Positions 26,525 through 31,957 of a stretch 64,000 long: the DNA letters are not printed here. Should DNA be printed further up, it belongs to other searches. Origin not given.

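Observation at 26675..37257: Complete 13-exon TEP1 ortholog (~2320 aa: TROVE, DUF4062, NACHT, ~20 WD40) with a 5-kb first exon and short introns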

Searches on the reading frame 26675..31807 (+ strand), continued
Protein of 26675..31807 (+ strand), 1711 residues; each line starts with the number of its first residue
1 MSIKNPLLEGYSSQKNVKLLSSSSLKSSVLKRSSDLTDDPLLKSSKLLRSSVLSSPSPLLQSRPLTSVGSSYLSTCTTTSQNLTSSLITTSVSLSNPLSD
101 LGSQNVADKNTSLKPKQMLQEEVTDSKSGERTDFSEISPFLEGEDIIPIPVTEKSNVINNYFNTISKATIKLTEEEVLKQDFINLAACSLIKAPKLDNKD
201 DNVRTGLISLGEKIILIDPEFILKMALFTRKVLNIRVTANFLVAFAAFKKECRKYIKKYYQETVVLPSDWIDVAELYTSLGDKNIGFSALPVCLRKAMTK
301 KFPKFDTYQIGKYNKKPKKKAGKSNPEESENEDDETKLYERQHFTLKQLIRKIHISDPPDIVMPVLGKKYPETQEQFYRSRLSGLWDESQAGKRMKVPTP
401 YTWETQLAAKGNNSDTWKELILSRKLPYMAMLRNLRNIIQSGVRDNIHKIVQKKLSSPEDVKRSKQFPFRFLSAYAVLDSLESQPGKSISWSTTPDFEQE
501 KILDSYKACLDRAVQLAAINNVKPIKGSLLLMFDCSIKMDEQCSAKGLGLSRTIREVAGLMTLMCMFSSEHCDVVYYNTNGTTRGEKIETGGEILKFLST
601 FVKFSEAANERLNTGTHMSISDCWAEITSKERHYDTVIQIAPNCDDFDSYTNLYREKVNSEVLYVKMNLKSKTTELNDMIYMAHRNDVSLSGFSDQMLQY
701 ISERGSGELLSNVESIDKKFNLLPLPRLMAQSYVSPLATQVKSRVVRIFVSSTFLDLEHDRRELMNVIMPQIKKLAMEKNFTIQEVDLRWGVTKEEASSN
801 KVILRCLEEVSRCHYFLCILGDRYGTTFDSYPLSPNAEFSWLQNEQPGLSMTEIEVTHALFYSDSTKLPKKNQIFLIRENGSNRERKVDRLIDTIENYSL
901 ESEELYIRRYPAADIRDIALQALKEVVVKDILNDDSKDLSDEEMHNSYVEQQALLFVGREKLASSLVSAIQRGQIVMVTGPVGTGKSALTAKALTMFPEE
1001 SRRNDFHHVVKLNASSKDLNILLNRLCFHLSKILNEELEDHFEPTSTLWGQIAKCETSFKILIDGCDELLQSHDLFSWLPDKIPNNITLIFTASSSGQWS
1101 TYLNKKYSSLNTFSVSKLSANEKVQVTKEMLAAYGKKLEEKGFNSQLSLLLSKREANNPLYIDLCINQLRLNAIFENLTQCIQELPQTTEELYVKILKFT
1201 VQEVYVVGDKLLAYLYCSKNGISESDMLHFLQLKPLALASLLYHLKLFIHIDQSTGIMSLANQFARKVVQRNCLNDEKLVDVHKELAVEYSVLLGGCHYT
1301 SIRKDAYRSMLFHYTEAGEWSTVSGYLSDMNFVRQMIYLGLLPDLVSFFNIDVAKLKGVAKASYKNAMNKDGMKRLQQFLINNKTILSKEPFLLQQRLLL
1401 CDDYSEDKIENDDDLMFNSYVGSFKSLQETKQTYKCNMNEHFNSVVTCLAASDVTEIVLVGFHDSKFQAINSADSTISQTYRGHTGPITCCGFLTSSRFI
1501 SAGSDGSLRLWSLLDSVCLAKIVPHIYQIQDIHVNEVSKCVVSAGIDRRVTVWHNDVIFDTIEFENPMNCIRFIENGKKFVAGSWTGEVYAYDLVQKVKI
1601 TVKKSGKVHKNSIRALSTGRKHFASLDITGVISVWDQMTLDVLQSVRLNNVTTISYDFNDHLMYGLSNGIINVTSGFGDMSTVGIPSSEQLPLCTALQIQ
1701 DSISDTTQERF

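Call 13: find_encoding_contigs(protein=P0004, flank=10000, max_places=4)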
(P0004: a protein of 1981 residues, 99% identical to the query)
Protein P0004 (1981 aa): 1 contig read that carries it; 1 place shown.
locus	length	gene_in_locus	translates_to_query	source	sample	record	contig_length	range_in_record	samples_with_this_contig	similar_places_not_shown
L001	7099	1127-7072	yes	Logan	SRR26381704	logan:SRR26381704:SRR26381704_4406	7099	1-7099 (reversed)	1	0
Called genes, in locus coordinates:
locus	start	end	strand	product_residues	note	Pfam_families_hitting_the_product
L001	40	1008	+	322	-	PF05731:TROVE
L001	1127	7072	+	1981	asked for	PF05731:TROVE, PF19334:DUF5920, PF13271:DUF4062, PF23381:Beta-prop_IFT122_1st, PF24814:WD40_Prp19, PF24817:WD40_WDHD1_1st, PF25173:Beta-prop_WDR3_1st, PF25174:Beta-prop_THOC3, +34 more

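Call 14: find_encoding_contigs(protein=P0001, flank=10000, max_places=4)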
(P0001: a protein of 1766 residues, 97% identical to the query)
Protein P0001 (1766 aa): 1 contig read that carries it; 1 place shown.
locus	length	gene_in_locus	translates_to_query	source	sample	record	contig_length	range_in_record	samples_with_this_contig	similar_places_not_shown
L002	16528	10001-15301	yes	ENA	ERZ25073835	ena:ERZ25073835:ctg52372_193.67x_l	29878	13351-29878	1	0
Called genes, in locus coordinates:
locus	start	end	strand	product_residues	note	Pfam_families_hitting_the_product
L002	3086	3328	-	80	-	-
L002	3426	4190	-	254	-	-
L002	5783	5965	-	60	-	-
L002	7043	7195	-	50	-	-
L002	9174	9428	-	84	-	-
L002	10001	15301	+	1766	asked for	PF05731:TROVE, PF19334:DUF5920, PF13271:DUF4062, PF24817:WD40_WDHD1_1st, PF25173:Beta-prop_WDR3_1st, PF25174:Beta-prop_THOC3, PF25175:Beta-prop_WDR5, PF25391:WD40_Gbeta, +12 more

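Call 47: list_cluster_members(proteins=[window:26675-31807:+, P0001, P0004, P0002])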
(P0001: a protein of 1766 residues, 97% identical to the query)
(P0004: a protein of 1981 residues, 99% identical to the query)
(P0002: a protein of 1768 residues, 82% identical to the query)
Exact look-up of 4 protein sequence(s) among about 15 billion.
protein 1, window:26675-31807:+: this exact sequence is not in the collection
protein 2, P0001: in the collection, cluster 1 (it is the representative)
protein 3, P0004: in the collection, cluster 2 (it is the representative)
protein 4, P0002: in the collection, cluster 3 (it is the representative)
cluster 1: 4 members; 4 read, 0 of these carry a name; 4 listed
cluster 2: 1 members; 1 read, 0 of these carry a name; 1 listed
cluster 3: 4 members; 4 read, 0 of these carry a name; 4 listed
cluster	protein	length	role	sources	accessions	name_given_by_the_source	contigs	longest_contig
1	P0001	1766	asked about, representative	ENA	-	-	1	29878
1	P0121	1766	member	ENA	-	-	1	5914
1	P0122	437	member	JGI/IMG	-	-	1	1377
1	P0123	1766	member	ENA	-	-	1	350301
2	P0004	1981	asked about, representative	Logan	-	-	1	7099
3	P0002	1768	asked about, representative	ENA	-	-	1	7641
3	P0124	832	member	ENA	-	-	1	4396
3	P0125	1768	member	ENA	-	-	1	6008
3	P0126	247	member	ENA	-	-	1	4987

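Call 70: find_encoding_contigs(protein=P0123, flank=10000, max_places=2)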
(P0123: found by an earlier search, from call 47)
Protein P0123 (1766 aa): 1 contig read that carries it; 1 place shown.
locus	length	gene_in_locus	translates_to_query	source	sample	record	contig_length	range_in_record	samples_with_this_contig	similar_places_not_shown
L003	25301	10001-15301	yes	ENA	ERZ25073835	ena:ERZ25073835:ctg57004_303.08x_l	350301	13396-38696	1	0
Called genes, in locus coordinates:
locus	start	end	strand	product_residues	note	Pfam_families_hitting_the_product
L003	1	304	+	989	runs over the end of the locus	-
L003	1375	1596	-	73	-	-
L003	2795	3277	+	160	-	PF00754:F5_F8_type_C (weak), PF22633:F5_F8_type_C_2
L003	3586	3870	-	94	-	-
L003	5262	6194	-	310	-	PF00078:RVT_1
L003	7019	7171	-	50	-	-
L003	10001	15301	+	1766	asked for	PF05731:TROVE, PF19334:DUF5920, PF13271:DUF4062, PF24817:WD40_WDHD1_1st, PF25173:Beta-prop_WDR3_1st, PF25174:Beta-prop_THOC3, PF25175:Beta-prop_WDR5, PF25391:WD40_Gbeta, +12 more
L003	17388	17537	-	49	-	-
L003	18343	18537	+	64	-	-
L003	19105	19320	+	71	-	-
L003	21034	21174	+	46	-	-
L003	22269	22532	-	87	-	-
